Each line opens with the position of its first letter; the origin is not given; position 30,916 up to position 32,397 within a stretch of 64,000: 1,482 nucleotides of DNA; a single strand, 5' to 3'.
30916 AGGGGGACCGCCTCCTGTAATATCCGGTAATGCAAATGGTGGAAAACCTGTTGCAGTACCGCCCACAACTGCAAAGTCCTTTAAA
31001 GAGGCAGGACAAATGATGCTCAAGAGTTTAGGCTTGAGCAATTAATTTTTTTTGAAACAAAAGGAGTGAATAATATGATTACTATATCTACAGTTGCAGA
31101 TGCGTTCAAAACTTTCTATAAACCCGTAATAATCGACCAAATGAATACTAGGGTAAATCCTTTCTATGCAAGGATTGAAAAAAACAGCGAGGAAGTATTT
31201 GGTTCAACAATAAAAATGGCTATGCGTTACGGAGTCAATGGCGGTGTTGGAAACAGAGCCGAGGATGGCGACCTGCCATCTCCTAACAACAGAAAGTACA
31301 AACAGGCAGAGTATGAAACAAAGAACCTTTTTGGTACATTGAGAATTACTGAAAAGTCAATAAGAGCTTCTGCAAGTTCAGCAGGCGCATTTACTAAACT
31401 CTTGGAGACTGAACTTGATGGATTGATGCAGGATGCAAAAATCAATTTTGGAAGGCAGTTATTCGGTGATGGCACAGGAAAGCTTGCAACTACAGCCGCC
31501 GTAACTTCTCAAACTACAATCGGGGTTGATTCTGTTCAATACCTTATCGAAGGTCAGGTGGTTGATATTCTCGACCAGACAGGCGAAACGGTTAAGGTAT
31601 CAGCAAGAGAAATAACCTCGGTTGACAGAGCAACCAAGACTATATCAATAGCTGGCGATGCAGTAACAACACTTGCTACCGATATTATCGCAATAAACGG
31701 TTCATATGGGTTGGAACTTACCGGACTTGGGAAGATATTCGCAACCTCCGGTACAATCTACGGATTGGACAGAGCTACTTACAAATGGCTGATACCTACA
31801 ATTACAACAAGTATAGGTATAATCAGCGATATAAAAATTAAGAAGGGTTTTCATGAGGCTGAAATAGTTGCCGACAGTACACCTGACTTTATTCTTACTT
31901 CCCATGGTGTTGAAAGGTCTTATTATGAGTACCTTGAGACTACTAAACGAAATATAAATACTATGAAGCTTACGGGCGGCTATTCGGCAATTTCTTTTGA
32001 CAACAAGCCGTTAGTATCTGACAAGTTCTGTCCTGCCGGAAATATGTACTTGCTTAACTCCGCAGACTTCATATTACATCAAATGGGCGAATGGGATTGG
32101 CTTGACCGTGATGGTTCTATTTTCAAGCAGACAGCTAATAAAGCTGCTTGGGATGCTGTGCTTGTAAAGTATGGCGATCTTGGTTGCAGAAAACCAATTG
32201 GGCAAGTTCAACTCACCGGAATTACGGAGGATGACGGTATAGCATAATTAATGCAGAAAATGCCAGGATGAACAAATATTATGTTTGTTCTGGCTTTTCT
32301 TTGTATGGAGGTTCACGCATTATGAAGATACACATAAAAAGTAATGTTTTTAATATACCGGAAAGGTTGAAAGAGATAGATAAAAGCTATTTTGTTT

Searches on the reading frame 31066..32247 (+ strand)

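Call 9: search_protein_families(library=phrogs, proteins=[window:31066-32247:+], max_evalue=0.001)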
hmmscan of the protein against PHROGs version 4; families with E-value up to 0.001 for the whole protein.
window:31066-32247:+ (393 aa): 2 families
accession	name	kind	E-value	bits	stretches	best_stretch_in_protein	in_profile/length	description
phrog_14242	-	head and packaging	2e-82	278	1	6-392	4-394/396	major head protein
phrog_9953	-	head and packaging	4.9e-16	60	2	214-384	143-327/329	major head protein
